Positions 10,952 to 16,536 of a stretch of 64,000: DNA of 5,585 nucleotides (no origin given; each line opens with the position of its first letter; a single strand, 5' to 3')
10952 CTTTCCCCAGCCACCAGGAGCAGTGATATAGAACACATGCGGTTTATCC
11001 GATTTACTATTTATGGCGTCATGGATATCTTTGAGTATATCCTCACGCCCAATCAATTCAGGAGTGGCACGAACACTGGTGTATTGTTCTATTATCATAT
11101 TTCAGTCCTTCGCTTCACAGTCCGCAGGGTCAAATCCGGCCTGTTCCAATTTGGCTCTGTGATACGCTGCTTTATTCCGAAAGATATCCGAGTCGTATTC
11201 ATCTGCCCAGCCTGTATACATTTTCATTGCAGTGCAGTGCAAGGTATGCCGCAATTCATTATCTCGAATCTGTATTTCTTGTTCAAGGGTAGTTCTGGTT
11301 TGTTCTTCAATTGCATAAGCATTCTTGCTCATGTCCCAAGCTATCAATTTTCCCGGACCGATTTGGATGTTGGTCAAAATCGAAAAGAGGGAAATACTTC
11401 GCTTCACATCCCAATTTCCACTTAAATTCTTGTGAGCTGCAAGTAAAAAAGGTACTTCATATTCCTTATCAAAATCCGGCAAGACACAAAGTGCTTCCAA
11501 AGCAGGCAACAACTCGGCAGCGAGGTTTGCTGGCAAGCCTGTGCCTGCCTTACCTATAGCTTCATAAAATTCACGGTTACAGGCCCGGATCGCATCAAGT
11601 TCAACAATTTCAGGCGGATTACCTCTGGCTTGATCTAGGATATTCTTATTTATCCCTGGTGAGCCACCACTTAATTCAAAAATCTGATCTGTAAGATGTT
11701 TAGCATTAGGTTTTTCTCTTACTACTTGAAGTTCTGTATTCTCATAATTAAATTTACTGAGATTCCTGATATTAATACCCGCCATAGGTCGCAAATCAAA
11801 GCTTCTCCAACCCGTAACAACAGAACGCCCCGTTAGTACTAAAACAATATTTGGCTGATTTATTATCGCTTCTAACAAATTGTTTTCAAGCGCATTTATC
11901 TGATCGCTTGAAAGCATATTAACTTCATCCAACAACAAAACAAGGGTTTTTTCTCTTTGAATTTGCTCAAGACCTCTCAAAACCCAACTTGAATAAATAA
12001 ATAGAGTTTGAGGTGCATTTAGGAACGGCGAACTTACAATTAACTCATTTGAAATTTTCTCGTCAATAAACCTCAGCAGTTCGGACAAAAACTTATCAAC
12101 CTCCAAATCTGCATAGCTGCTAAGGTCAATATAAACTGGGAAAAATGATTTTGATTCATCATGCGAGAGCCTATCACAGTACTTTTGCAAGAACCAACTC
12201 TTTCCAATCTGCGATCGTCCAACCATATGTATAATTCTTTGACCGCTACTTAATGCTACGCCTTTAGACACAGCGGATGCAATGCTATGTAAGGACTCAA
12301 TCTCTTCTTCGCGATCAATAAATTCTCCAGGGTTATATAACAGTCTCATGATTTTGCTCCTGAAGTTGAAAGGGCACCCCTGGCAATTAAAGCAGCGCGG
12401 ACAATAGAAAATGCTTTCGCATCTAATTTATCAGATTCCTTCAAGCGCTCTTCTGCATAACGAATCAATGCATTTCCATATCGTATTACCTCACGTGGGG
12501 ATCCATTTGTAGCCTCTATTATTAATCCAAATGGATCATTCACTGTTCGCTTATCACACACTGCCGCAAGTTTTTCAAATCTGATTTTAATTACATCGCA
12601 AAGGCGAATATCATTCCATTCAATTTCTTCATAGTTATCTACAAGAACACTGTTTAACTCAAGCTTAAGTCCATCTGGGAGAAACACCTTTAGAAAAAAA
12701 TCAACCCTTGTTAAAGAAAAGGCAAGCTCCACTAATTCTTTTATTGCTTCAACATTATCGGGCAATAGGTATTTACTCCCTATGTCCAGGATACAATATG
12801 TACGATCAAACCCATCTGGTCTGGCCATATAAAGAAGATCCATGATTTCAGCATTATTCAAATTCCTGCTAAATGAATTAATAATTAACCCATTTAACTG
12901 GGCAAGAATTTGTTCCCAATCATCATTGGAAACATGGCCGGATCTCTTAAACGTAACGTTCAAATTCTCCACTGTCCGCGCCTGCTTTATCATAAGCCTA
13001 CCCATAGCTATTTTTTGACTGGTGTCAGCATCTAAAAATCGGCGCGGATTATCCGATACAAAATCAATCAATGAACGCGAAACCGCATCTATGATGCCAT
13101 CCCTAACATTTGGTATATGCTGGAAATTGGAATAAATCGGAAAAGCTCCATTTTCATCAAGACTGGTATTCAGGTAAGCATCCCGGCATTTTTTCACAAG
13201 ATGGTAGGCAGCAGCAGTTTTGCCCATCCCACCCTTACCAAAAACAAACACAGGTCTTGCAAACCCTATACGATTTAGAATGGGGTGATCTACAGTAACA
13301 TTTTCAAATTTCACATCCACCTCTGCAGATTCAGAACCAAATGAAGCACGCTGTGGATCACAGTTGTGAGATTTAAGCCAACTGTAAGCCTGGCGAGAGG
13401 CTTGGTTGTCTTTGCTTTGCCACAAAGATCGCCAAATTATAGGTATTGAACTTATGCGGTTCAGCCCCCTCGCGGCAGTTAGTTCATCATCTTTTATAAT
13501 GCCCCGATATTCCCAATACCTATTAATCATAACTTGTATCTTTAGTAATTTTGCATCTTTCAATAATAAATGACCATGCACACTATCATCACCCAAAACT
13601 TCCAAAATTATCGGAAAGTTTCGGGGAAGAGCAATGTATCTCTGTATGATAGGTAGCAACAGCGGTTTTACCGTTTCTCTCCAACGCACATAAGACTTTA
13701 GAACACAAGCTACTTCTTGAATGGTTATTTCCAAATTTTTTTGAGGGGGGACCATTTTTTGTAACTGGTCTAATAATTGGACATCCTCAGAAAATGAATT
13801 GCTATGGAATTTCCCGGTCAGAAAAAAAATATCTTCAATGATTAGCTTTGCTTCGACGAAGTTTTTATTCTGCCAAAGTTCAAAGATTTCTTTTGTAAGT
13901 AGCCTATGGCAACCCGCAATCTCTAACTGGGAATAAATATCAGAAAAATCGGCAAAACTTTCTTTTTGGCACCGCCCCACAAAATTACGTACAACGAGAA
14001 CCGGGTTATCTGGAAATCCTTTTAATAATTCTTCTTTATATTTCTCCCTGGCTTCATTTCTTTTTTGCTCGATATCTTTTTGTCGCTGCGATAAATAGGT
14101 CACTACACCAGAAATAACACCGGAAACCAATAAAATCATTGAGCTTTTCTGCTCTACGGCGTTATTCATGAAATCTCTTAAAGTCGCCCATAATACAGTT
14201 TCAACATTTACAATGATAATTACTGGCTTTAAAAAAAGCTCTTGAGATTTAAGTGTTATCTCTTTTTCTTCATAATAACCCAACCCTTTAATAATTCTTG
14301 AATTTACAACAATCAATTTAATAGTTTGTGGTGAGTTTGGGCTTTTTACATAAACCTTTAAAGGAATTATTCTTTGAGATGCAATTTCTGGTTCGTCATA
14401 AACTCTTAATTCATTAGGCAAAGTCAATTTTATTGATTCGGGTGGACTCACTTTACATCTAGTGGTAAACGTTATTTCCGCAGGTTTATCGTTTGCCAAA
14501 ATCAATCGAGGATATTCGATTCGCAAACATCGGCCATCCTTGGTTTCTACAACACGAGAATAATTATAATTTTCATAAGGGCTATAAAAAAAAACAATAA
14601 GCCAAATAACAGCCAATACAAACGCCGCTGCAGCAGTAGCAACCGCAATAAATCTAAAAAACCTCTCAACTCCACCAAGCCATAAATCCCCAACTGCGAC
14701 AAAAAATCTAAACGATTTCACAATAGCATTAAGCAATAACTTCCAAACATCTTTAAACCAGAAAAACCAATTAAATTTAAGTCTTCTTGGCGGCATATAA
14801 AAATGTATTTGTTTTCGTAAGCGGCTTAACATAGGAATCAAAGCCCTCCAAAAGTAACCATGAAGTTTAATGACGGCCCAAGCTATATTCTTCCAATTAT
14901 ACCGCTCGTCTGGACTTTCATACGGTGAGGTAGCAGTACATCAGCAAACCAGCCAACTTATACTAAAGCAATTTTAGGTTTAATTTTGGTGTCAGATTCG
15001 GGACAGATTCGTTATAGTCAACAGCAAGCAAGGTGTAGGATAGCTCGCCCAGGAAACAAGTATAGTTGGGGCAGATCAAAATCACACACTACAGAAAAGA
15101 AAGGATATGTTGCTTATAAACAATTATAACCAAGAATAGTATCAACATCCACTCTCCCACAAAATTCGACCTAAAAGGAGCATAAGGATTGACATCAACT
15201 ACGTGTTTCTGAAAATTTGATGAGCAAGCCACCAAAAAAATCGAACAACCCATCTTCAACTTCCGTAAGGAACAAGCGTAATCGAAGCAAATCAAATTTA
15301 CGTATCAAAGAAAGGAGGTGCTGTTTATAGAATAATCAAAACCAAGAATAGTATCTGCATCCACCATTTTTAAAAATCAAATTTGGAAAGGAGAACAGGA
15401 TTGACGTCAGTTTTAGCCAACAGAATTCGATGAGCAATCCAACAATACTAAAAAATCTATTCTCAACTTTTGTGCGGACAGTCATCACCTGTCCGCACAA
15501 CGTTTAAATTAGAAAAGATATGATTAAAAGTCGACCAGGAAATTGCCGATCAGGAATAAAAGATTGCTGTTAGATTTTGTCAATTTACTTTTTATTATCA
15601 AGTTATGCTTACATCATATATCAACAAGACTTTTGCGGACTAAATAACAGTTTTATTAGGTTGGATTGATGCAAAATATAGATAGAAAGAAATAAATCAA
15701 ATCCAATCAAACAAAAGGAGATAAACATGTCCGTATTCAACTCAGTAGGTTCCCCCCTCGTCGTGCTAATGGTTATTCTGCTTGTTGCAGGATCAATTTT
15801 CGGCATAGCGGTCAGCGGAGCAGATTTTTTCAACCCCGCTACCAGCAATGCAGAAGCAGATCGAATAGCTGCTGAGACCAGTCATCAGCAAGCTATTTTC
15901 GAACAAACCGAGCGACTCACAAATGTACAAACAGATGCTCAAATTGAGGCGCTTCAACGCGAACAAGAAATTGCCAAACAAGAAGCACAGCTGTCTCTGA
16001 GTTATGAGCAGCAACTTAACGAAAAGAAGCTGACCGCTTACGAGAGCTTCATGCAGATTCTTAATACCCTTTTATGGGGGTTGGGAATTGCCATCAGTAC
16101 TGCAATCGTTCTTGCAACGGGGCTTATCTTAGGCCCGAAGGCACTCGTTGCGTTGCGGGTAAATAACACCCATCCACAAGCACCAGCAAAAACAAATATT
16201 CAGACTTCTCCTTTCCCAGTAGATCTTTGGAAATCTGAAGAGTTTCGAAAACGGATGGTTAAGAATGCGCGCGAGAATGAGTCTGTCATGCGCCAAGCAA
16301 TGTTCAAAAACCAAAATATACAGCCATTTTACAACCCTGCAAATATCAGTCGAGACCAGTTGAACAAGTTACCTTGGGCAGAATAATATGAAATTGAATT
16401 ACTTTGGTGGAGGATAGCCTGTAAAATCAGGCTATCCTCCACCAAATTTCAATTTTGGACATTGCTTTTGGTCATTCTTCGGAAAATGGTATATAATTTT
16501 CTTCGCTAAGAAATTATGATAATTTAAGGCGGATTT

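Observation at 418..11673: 3,616-bp perfect direct repeat at 7,640-bp spacing spanning a gene junction: recent gene conversion, or an assembly artefact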

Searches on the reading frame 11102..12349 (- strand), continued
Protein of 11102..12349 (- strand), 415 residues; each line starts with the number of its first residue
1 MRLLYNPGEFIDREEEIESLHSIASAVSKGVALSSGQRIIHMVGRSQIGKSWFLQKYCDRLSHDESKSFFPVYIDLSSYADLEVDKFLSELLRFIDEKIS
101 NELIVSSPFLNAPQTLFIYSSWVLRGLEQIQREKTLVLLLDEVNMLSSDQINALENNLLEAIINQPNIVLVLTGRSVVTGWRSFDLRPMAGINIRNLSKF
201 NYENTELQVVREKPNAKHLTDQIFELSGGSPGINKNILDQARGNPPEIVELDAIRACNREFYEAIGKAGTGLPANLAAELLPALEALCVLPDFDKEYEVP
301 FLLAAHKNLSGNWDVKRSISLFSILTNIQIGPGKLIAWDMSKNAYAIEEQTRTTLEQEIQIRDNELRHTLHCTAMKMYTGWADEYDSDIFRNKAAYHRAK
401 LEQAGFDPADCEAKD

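Call 67: predict_structure(alignment_id=A1)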
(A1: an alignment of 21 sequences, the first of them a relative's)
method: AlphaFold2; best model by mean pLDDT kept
length: 415 residues; sequences in the alignment: 21
mean_pLDDT: 87.3   pTM: 0.73
mean pLDDT of the five models: 87.3, 87.2, 85.1, 83.9, 79.1
residues with pLDDT >= 90: 206; 70-90: 183; 50-70: 20; < 50: 6
segments of 3 or more residues with pLDDT < 50: 1-3, 413-415
pLDDT, mean of each block of 10 residues (from residue 1): 50 80 93 92 78 88 90 92 92 94 88 81 95 96 89 94 94 84 87 82 89 92 88 86 88 87 89 90 95 89 92 87 85 72 76 89 94 95 92 94 90 54
secondary structure, 60 per line:
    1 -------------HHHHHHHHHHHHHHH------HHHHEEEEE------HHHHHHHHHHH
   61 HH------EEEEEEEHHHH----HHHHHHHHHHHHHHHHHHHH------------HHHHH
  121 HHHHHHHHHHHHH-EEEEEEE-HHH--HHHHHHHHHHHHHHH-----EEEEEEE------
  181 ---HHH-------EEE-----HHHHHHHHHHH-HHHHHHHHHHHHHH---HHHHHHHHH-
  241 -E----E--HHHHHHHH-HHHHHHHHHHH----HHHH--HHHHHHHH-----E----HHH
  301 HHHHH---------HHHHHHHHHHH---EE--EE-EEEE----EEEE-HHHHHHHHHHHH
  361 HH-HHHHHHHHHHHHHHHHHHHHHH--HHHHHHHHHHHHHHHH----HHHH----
elements in order: H14-28 H35-38 E39-43 H50-62 E69-75 H76-79 H84-103 H116-133 E135-141 H148-162 E168-174 E194-196 H202-212 H214-227 H231-239 H250-257 H259-269 H274-277 H280-287 H298-305 H315-325 E336-339 E344-347 H349-362 H364-385 H388-403 H408-411

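Call 70: fold_search(model_id=the predicted structure, library=pdb)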
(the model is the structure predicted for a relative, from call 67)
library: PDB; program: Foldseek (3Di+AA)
matches with E <= 10: 1330; with E <= 0.001: 143
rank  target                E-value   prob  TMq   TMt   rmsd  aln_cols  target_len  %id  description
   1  2qby_A                2.6e-07  1.00  0.46  0.51   9.0       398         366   14  Crystal structure of a heterodimer of Cdc6/Orc1 initiators bound to origin DNA (from S. solfataricus) (released 2007-09-11)
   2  5uj7_C                2.7e-07  1.00  0.35  0.36  11.2       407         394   14  Structure of the active form of human Origin Recognition Complex ATPase motor module, complex subunitS 1, 4, 5 (released 2017-02-08)
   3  5uj7_D                3.4e-07  1.00  0.37  0.40  10.9       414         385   12  Structure of the active form of human Origin Recognition Complex ATPase motor module, complex subunitS 1, 4, 5 (released 2017-02-08)
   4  1fnn_A                3.5e-07  1.00  0.43  0.47  13.7       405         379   15  CRYSTAL STRUCTURE OF CDC6P FROM PYROBACULUM AEROPHILUM (released 2000-10-04)
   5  2qby_B                5.8e-07  1.00  0.45  0.49  10.8       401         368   13  Crystal structure of a heterodimer of Cdc6/Orc1 initiators bound to origin DNA (from S. solfataricus) (released 2007-09-11)
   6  2v1u_A                7.3e-07  1.00  0.45  0.48   9.1       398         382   12  STRUCTURE OF THE AEROPYRUM PERNIX ORC1 PROTEIN IN COMPLEX WITH DNA (released 2007-09-18)
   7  6j5t_C                2.2e-06  1.00  0.45  0.26   8.6       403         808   12  Reconstitution and structure of a plant NLR resistosome conferring immunity (released 2019-03-20)
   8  9h2l_A                3.4e-06  1.00  0.44  0.25   7.9       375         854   13  Cryo-EM structure of an octameric G10-resistosome from wheat (released 2025-09-24)
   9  9cc8_A                3.9e-06  1.00  0.48  0.27   7.6       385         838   14  Hexameric state of the NRC4 resistosome (released 2024-09-11)
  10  7cte_D                3.9e-06  1.00  0.36  0.37  11.2       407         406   14  Human Origin Recognition Complex, ORC2-5 (released 2021-01-06)
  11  2fna_A                4.9e-06  1.00  0.47  0.53   7.3       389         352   14  Crystal structure of an archaeal aaa+ atpase (sso1545) from sulfolobus solfataricus p2 at 2.00 A resolution (released 2006-02-07)
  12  8xuq_A                4.9e-06  1.00  0.42  0.21  13.5       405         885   14  Cryo-EM structure of tomato NRC2 tetramer (released 2024-05-22)
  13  8dgc_A                5.8e-06  1.00  0.46  0.12  10.4       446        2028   13  Avs3 bound to phage PhiV-1 terminase (released 2022-08-03)
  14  4xgc_D                6.1e-06  1.00  0.36  0.34  11.4       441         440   10  Crystal structure of the eukaryotic origin recognition complex (released 2015-04-01)
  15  7jpp_E                6.7e-06  1.00  0.37  0.38  13.4       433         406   11  ORC-O2WH: Human Origin Recognition Complex (ORC) with dynamic/unresolved ORC1 AAA+ domain (released 2020-09-09)
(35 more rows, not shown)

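Call 71: search_protein_families(library=ncbifam, proteins=[L001:14371-14826:+, L001:14855-16402:+, L001:16859-19474:+, L001:20234-20737:+], max_evalue=0.001)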
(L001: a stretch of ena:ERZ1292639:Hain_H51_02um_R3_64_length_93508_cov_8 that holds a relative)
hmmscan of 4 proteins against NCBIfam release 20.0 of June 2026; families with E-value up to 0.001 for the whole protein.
L001:14371-14826:+ (151 aa): 10 families
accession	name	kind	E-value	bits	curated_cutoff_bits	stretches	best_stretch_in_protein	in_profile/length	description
TIGR01575.1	rimI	equivalog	4.6e-09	36.5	86.4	1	40-140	19-117/132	ribosomal protein S18-alanine N-acetyltransferase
NF040503.1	resist_ArsN1a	equivalog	8.5e-07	28.8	170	1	43-136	40-134/159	arsinothricin resistance N-acetyltransferase ArsN1 family A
NF043067.1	AAC_6p_group_E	equivalog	2.4e-05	24.2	140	1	83-140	75-132/140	aminoglycoside 6'-N-acetyltransferase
NF000360.1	sat4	exception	6e-05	23.2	380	1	84-141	102-159/180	streptothricin N-acetyltransferase Sat4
TIGR03585.1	PseH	equivalog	0.00011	22.3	93.1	1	26-140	25-138/156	UDP-4-amino-4,6-dideoxy-N-acetyl-beta-L-altrosamine N-acetyltransferase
NF008212.0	PRK10975.1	equivalog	0.00012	22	219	1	84-139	166-224/232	dTDP-4-amino-4,6-dideoxy-D-galactose acyltransferase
NF002959.0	PRK03624.1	equivalog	0.00012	21.8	124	1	85-138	79-132/147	GNAT family acetyltransferase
TIGR02382.1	wecD_rffC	equivalog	0.00018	21.2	195.1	1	38-137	86-182/191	dTDP-4-amino-4,6-dideoxy-D-galactose acyltransferase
NF049894.1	CG3035_N_ac_Glu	equivalog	0.00052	19.3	280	1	87-137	241-291/300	N-acetylglutamate synthase, CG3035 family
NF007527.0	PRK10140.1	equivalog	0.00074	19.4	236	0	55-138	55-139/162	N-acetyltransferase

L001:14855-16402:+ (515 aa): 70 families (the best 25 are shown)
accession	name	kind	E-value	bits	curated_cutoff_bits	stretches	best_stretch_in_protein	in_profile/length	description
NF047865.1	rSAM_PapB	equivalog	4.5e-43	147.7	340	1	164-480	7-326/330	PapB family radical SAM/SPASM ranthipeptide maturase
TIGR03906.1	quino_hemo_SAM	equivalog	6.7e-37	127.2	453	1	101-479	27-423/467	quinohemoprotein amine dehydrogenase maturation protein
TIGR04064.1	rSAM_nif11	equivalog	3e-34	118.5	518.7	2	142-304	57-224/459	nif11-like peptide radical SAM maturase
NF041298.1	rSAM_mat_DynA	equivalog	1.8e-30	106.1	450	1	164-494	5-345/356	dynobactin maturation radical SAM/SPASM protein DynA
TIGR03974.1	rSAM_six_Cys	equivalog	1.6e-28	99.8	425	2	147-304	79-244/451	thioether cross-link-forming SCIFF peptide maturase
TIGR03978.1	rSAM_paired_1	equivalog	8.8e-28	97.3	370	1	161-331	84-256/466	His-Xaa-Ser system radical SAM maturase HxsB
TIGR04163.1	rSAM_cobopep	equivalog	2.4e-26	92.5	375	1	159-501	63-418/428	peptide-modifying radical SAM enzyme CbpB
NF038107.1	rSAM_NF038107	equivalog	1.2e-25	90.2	600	1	158-489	83-417/444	Cys-every-fifth radical SAM/SPASM peptide maturase CefB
TIGR04280.1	geopep_mat_rSAM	hypoth_equivalog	6.6e-25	87.9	400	1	153-499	77-421/428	geopeptide radical SAM maturase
TIGR03942.1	sulfatase_rSAM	equivalog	7.2e-25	87.8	349.45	2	167-334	8-178/363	anaerobic sulfatase maturase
TIGR04463.1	rSAM_vs_C_rich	equivalog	9.3e-25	87.3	525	1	160-471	82-395/438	TIGR04463 family radical SAM/SPASM RiPP maturase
TIGR04068.1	rSAM_ocin_clost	equivalog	1.5e-24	86.8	500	1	162-304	86-232/462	Cys-rich peptide radical SAM maturase CcpM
TIGR04115.1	rSAM_Cxxx_rpt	equivalog_domain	1.9e-22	80.2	350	1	164-479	6-334/359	radical SAM peptide maturase, CXXX-repeat target family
NF040492.1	not_ScfB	exception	3.7e-21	75.5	855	1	164-482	99-427/450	ScfB-related radical SAM/SPASM orphan maturase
NF045574.1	sacti_mat_StsB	exception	2.4e-19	69.5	625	1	83-476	22-401/466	StsB family radical SAM/SPASM domain sactipeptide maturase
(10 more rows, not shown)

L001:16859-19474:+ (871 aa): 5 families
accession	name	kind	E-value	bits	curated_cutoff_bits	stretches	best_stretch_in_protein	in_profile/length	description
NF053617.1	SARPRegAfsRStmc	equivalog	2e-13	49.2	1430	2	198-536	283-609/986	SARP-family global regulator AfsR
NF040586.1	FxSxx_TPR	equivalog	5.2e-11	41.8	300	1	207-393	3-168/830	FxSxx-COOH system tetratricopeptide repeat protein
NF041717.1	HaaA_phane_TPR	equivalog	9e-10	37.3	1125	1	199-387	90-276/882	cyclophane-containing RiPP biosynthesis TPR protein HaaT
TIGR00540.1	TPR_hemY_coli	hypoth_equivalog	3.9e-07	29.2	142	0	687-733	321-361/385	heme biosynthesis-associated TPR protein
TIGR02917.1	PEP_TPR_lipo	equivalog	0.00027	18.9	312.2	0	682-759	455-527/899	XrtA/PEP-CTERM system TPR-repeat protein PrsT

L001:20234-20737:+ (167 aa): 0 families

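Call 72: search_protein_families(library=pfam, proteins=[L001:14371-14826:+, L001:14855-16402:+, L001:16859-19474:+, L001:20234-20737:+], max_evalue=0.001)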
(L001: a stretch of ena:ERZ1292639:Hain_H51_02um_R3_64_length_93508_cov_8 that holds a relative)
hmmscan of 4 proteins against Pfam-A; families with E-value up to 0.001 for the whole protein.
L001:14371-14826:+ (151 aa): 5 families
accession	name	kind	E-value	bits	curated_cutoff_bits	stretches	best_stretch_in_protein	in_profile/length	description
PF00583.31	Acetyltransf_1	-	1.8e-16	60.9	20.7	1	37-135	25-116/116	Acetyltransferase (GNAT) family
PF13508.13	Acetyltransf_7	-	3.2e-12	47.1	27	1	52-136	4-83/84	Acetyltransferase (GNAT) domain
PF13302.13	Acetyltransf_3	-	8.5e-06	26.9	25.4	1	36-136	37-138/138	Acetyltransferase (GNAT) domain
PF13673.13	Acetyltransf_10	-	2.1e-05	25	23.6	1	49-137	29-109/128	Acetyltransferase (GNAT) domain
PF13420.13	Acetyltransf_4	-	0.00029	21.3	24.3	1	31-141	32-140/155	Acetyltransferase (GNAT) domain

L001:14855-16402:+ (515 aa): 2 families
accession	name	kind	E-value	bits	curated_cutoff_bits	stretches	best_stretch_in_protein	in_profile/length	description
PF04055.27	Radical_SAM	-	3.9e-14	53.6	29.5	1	166-317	3-150/166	Radical SAM superfamily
PF13353.11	Fer4_12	-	0.00049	20.8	22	1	167-246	12-91/137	4Fe-4S single cluster domain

L001:16859-19474:+ (871 aa): 10 families
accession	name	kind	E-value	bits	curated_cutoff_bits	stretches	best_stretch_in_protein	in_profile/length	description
PF13424.12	TPR_12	-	2.6e-18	66.4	30.1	3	779-844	9-76/77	Tetratricopeptide repeat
PF07719.23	TPR_2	-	1.2e-09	38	27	0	693-722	2-31/34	Tetratricopeptide repeat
PF00931.28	NB-ARC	-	6.3e-09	35.9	23.5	1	219-436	5-211/248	NB-ARC domain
PF13191.12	AAA_16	-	1.3e-08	35.9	32.6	1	211-353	1-160/167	AAA ATPase domain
PF17874.7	TPR_MalT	-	1.4e-08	34.9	45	1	695-845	43-193/336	MalT-like TPR region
PF13374.12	TPR_10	-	8.2e-06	26.1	27.5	0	776-806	5-35/42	Tetratricopeptide repeat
PF05729.18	NACHT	-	2.2e-05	24.8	26.7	1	235-372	3-137/167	NACHT domain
PF00515.34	TPR_1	-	3e-05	24.1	27.8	0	693-722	2-31/34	Tetratricopeptide repeat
PF13181.12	TPR_8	-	0.00017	22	25.7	0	693-722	2-31/34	Tetratricopeptide repeat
PF13271.11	DUF4062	-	0.00019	22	24.7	1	11-105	2-82/82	Domain of unknown function (DUF4062)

L001:20234-20737:+ (167 aa): 0 families

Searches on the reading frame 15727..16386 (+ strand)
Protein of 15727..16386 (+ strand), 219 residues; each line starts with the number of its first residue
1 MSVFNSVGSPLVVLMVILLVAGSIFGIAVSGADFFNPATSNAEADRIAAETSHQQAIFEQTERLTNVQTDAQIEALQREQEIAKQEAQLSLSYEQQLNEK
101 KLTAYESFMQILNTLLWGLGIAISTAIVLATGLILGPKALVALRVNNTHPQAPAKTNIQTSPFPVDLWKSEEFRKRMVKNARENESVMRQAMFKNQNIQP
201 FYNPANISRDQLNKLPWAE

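Call 5: search_protein_families(library=pfam, proteins=[window:15727-16386:+], max_evalue=0.01)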
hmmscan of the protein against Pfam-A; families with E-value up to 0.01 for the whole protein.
window:15727-16386:+ (219 aa): 1 family
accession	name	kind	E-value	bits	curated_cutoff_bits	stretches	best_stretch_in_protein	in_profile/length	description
PF12072.13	RNase_Y_N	-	0.00056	19.8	32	1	43-101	42-98/201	RNase Y N-terminal region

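Call 6: search_protein_families(library=padloc, proteins=[window:15727-16386:+], max_evalue=0.01)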
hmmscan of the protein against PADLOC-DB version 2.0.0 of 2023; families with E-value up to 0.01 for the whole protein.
window:15727-16386:+ (219 aa): 0 families

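Call 56: search_protein_families(library=ncbifam, proteins=[window:15727-16386:+], max_evalue=0.01)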
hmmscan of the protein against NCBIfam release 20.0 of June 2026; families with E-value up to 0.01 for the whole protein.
window:15727-16386:+ (219 aa): 1 family
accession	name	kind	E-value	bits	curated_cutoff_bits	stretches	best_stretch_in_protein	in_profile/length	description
TIGR03319.1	RNase_Y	equivalog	0.0046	15.5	454.35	1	39-101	35-96/514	ribonuclease Y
